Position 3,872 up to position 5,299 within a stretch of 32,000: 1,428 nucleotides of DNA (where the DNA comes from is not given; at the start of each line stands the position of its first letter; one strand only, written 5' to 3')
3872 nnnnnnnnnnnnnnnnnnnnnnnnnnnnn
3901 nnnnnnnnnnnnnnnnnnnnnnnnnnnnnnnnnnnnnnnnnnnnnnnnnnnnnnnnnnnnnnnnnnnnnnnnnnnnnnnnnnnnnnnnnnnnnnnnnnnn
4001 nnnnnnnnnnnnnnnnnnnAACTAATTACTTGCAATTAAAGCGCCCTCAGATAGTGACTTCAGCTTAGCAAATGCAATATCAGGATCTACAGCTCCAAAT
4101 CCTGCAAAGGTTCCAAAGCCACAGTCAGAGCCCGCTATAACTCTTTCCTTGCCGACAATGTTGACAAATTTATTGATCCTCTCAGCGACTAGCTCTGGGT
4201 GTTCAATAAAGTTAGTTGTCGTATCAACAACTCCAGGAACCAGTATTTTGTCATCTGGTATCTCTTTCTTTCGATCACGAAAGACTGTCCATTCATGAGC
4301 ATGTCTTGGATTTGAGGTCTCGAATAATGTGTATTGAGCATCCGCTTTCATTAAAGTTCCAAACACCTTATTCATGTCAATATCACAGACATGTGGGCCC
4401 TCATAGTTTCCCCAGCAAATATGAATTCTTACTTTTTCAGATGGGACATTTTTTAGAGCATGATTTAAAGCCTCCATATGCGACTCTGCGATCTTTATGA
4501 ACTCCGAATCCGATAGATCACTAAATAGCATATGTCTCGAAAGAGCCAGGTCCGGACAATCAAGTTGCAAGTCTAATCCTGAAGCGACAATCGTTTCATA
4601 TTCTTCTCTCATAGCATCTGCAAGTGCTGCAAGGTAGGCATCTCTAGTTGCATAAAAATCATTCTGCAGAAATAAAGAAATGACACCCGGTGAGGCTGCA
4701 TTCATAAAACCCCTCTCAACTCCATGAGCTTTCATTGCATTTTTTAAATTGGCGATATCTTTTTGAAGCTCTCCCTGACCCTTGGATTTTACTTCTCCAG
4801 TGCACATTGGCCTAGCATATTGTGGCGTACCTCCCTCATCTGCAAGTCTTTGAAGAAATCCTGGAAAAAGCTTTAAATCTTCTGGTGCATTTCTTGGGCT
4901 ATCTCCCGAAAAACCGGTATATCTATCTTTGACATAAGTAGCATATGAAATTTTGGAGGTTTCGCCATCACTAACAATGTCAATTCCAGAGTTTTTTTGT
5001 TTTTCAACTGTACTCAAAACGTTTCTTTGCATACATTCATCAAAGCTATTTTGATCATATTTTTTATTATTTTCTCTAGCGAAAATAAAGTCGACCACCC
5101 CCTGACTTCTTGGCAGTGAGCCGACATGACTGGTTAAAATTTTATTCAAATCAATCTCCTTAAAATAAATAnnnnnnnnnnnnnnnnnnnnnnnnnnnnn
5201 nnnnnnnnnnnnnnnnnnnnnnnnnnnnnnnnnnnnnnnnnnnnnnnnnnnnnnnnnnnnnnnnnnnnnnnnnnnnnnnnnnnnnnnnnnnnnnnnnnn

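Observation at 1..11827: Long LacI-type operon coupling a sugar-type ABC importer to an enzyme set that matches no pathway I recognise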

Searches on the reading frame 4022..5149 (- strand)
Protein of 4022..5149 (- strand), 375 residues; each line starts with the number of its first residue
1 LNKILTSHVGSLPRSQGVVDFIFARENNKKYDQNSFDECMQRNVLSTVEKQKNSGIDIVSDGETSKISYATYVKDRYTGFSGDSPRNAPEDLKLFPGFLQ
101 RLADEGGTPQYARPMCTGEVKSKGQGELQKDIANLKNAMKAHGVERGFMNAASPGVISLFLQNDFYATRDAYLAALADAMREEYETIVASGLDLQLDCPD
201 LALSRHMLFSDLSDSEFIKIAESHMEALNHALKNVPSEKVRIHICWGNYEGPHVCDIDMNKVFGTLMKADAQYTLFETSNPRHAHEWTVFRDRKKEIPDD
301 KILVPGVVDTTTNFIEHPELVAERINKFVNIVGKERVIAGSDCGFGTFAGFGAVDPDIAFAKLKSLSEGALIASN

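Call 6: search_protein_families(library=ncbifam, proteins=[window:4022-5149:-], max_evalue=0.01)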
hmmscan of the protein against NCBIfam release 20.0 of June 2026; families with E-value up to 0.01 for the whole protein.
window:4022-5149:- (375 aa): 9 families
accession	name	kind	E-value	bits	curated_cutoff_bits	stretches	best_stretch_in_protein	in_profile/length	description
NF003317.0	PRK04326.1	equivalog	4e-26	92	406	2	162-370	145-319/340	methionine synthase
NF006589.0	PRK09121.1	equivalog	8.2e-16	58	392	2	155-373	133-336/342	methionine synthase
NF002119.0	PRK00957.1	equivalog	5.4e-14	52.1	258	1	147-368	112-299/306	methionine synthase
NF004875.0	PRK06233.1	equivalog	1.9e-13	50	576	1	163-364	157-362/373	vitamin B12 independent methionine synthase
NF005085.0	PRK06520.1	subfamily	6.6e-10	38.6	313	1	218-366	214-360/368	5-methyltetrahydropteroyltriglutamate--homocysteine S-methyltransferase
NF003556.0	PRK05222.1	equivalog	6.1e-08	32.1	541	1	5-80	421-495/750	5-methyltetrahydropteroyltriglutamate--homocysteine S-methyltransferase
TIGR01371.1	met_syn_B12ind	equivalog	3.4e-06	26.4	929.95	0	6-80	428-501/754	5-methyltetrahydropteroyltriglutamate--homocysteine S-methyltransferase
NF002272.0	PRK01207.1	equivalog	0.00052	19.3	399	0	228-347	197-319/343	methionine synthase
NF004712.0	PRK06052.1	subfamily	0.0014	17.8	387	0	313-368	285-335/344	methionine synthase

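Call 7: search_protein_families(library=pfam, proteins=[window:4022-5149:-], max_evalue=0.01)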
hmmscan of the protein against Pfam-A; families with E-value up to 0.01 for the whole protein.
window:4022-5149:- (375 aa): 1 family
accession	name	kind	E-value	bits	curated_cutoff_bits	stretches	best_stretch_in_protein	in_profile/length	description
PF01717.24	Meth_synt_2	-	7.7e-13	48.9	21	1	168-347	144-305/324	Cobalamin-independent synthase, Catalytic domain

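Call 26: search_solved_structures(query=window:4022-5149:-, max_evalue=0.001)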
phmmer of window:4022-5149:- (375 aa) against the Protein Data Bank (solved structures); distinct sequences matched with E-value up to 0.001: 3.
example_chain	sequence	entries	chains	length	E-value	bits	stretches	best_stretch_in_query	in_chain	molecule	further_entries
1ypx_A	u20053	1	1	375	3.9e-06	29.4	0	220-348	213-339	putative vitamin-B12 independent methionine synthase family protein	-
3rpd_A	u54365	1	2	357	1.8e-05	27.3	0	154-370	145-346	Methionine synthase (B12-independent)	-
1u1h_A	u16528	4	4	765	0.00049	22.6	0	252-347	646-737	5-methyltetrahydropteroyltriglutamate--homocysteine methyltransferase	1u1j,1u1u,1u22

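Call 50: find_homologous_proteins(query=window:4022-5149:-, max_evalue=0.001)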
Query window:4022-5149:- (375 aa): 8000 proteins with E <= 0.001 among 8000 candidates; the best 120 are listed.
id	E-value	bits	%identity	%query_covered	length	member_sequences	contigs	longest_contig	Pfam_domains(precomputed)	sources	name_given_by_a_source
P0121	3.3e-250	847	99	100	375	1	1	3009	PF01717.25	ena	-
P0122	3.3e-250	847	99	100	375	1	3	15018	PF01717.25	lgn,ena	-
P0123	4.6e-250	847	99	100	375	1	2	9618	PF01717.25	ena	-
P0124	6.3e-250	846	99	100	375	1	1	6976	PF01717.25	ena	-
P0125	6.3e-250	846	99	100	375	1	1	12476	PF01717.25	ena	-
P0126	6.6e-250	846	99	100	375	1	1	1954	PF01717.25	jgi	jgi:5-methyltetrahydropteroyltriglutamate--homocysteine methyltransferase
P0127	8.7e-250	846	99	100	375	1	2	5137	PF01717.25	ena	-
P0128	9.1e-250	846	99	100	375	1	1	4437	PF01717.25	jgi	-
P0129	9.1e-250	846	99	100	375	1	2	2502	PF01717.25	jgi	jgi:5-methyltetrahydropteroyltriglutamate--homocysteine methyltransferase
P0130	1.2e-249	845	99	100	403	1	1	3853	PF01717.25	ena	-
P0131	1.2e-249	845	99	100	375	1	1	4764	PF01717.25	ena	-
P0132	1.6e-249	845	99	100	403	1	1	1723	PF01717.25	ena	-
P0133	1.7e-249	845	99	100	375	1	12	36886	PF01717.25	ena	-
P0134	1.7e-249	845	99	100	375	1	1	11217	PF01717.25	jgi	jgi:5-methyltetrahydropteroyltriglutamate--homocysteine methyltransferase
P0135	2.3e-249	845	99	100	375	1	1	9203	PF01717.25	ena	-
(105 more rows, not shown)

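Call 64: search_dna_similar(query=window:4022-5149:-, collection=plasmids, mode=protein, max_rows=60, max_evalue=1e-60)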
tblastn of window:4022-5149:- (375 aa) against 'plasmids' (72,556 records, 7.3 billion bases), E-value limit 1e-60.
Records with a match: 39; places in all: 39; records where one place covers at least 80% of the query: 39.
Best place of each record, by identity: 80-90% 2; 60-80% 5; <60% 32.
By first word of the organism name: Ruegeria 4; Halobaculum 4; Novosphingobium 3; Halomicrobium 3; Natrinema 3; Croceicoccus 2; Rhodococcus 2; Haloterrigena 2; Octadecabacter 1; Marinovum 1; and 14 more.
By predicted mobility (MOB-suite, as given by PLSDB): non-mobilizable 38; mobilizable 1.
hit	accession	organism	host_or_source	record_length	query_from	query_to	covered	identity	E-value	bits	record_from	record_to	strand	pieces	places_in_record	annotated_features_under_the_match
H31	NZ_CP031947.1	Ruegeria sp. AD91A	-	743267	4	374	99%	80.6%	0e+0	649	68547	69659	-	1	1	cobalamin-independent methionine synthase II family protein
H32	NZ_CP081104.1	Ruegeria conchae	-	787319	1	372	99%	79.8%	0e+0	650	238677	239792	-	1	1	cobalamin-independent methionine synthase II family protein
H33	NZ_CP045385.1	Ruegeria sp. THAF33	pure culture,Surface of a polyethylene ...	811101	4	374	99%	80.1%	0e+0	645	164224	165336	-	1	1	cobalamin-independent methionine synthase II family protein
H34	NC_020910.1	Octadecabacter arcticus 238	150 km offshore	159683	4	374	99%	79.8%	0e+0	634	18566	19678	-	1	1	cobalamin-independent methionine synthase II family protein | alpha/beta fold hydrolase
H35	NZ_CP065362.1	Ruegeria sp. SCSIO 43209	Galaxea fascicularis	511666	1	372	99%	79.0%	0e+0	641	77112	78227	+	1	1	cobalamin-independent methionine synthase II family protein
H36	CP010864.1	Marinovum algicola DG 898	-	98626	4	370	98%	77.9%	0e+0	622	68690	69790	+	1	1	Methionine synthase II (cobalamin-independent)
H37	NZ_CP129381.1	Rhizobium sp. SSA_523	single cell,Sea water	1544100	4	370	98%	73.0%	0e+0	584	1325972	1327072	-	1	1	none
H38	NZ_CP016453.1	Sphingobium sp. RAC03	Microbial isolate,Algal phycosphere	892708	4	373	99%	50.7%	1e-120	391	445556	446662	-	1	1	cobalamin-independent methionine synthase II family protein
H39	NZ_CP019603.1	Croceicoccus marinus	-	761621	1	374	100%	49.6%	3e-122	395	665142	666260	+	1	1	cobalamin-independent methionine synthase II family protein | dihydroneopterin aldolase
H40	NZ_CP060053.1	Croceicoccus marinus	prokaryote,marine sediment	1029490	1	374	100%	49.6%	3e-122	395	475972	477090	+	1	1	none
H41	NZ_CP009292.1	Novosphingobium pentaromativorans US6-1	mud sediment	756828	1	373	99%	47.6%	7e-116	377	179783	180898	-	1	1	cobalamin-independent methionine synthase II family protein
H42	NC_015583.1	Novosphingobium sp. PP1Y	-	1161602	1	373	99%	47.1%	1e-114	374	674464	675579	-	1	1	none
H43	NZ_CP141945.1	Novosphingobium sp. RL4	Rheum palmatum L.,Single ...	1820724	4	373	99%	47.4%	4e-116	378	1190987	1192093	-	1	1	none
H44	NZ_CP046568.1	Dietzia sp. DQ12-45-1b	product water from oilfield,product ...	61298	2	374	99%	45.5%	6e-106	348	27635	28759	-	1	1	cobalamin-independent methionine synthase II family protein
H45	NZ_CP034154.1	Rhodococcus sp. NJ-530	Antarctic sea ice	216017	3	374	99%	44.9%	3e-104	344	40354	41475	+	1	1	cobalamin-independent methionine synthase II family protein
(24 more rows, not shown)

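Call 65: get_annotated_region(hit=H41, flank=9000)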
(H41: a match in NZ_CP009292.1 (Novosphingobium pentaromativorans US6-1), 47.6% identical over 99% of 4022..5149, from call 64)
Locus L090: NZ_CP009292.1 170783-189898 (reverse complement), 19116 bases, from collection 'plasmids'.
description: Novosphingobium pentaromativorans US6-1 plasmid pLA3, complete sequence
organism: Novosphingobium pentaromativorans US6-1 (NCBI taxid 1088721)
taxonomy: Bacteria; Pseudomonadota; Alphaproteobacteria; Sphingomonadales; Sphingomonadaceae; Novosphingobium; Novosphingobium pentaromativorans; Novosphingobium pentaromativorans US6-1
host: -; source: mud sediment; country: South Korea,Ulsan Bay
typing (MOB-suite, as given by PLSDB): non-mobilizable
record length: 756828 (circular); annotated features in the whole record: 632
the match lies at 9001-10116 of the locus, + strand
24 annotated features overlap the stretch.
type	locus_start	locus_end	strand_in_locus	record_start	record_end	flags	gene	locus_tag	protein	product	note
CDS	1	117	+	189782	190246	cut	-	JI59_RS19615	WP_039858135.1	nuclear transport factor 2 family protein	-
CDS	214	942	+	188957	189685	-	-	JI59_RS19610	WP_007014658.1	MBL fold metallo-hydrolase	-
CDS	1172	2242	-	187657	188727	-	-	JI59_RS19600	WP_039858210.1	MBL fold metallo-hydrolase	-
CDS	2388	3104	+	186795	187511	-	-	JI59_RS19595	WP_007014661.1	DUF998 domain-containing protein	-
CDS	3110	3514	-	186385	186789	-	-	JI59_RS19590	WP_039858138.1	heme-binding protein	-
CDS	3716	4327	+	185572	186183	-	-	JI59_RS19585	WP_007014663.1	hypothetical protein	-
CDS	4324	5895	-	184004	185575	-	treF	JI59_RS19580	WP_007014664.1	alpha,alpha-trehalase TreF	GO:0005991 - trehalose metabolic process [Evidence IEA]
CDS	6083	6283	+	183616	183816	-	-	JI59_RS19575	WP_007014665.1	hypothetical protein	-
CDS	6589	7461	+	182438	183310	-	-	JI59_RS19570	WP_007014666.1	sulfite exporter TauE/SafE family protein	GO:0006810 - transport [Evidence IEA]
CDS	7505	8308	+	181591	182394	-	-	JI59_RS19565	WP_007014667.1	lipid II flippase Amj family protein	-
CDS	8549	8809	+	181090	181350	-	-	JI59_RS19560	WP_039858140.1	hypothetical protein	-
CDS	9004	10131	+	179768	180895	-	-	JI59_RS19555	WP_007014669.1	cobalamin-independent methionine synthase II family protein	-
CDS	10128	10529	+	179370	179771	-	-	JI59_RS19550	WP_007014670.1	nuclear transport factor 2 family protein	-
CDS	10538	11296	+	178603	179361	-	-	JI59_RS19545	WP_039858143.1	IclR family transcriptional regulator C-terminal domain-containing protein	-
CDS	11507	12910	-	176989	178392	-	-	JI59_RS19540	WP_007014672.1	aminomethyltransferase family protein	-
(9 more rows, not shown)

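Call 66: get_annotated_region(hit=H38, flank=9000)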
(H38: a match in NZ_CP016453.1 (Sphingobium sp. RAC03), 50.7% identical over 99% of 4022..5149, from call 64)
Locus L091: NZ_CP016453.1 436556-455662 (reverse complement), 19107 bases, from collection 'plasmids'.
description: Sphingobium sp. RAC03 plasmid pBSY17_1, complete sequence
organism: Sphingobium sp. RAC03 (NCBI taxid 1843368)
taxonomy: Bacteria; Pseudomonadota; Alphaproteobacteria; Sphingomonadales; Sphingomonadaceae; Sphingobium; Sphingobium sp. RAC03
host: -; source: Microbial isolate,Algal phycosphere; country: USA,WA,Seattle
typing (MOB-suite, as given by PLSDB): non-mobilizable; mating-pair formation MPF_F
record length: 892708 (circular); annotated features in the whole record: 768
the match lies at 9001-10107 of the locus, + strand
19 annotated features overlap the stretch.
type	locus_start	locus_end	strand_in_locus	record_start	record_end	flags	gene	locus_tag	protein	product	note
CDS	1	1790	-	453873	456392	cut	-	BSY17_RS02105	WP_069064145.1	glycoside hydrolase family 9 protein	-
CDS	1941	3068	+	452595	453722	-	-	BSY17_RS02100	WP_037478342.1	glycoside hydrolase family 43 protein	-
CDS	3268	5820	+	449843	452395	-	-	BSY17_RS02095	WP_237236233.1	glycoside hydrolase family 3 C-terminal domain-containing protein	GO:0005975 - carbohydrate metabolic process [Evidence IEA]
CDS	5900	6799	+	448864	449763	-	-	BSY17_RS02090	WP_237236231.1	alpha/beta hydrolase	-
CDS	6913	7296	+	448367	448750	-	-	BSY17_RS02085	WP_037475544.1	cytochrome c family protein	-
CDS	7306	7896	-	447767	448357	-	-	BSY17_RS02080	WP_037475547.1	TetR/AcrR family transcriptional regulator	-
CDS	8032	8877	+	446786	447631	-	-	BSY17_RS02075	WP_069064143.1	p-hydroxycinnamoyl CoA hydratase/lyase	-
CDS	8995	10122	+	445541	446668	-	-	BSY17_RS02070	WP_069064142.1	cobalamin-independent methionine synthase II family protein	-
CDS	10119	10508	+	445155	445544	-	-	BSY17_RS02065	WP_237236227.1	nuclear transport factor 2 family protein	-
CDS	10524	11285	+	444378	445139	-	-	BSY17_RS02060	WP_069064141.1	IclR family transcriptional regulator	GO:0006355 - regulation of DNA-templated transcription [Evidence IEA]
CDS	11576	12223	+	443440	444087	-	-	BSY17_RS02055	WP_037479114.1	glutathione S-transferase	-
CDS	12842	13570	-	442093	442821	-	istB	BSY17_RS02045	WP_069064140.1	IS21-like element helper ATPase IstB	-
CDS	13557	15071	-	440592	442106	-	istA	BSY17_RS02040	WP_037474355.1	IS21 family transposase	-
CDS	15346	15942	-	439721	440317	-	-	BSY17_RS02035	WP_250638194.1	MipA/OmpV family protein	-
CDS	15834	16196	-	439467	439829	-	-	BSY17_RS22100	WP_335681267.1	MipA/OmpV family protein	-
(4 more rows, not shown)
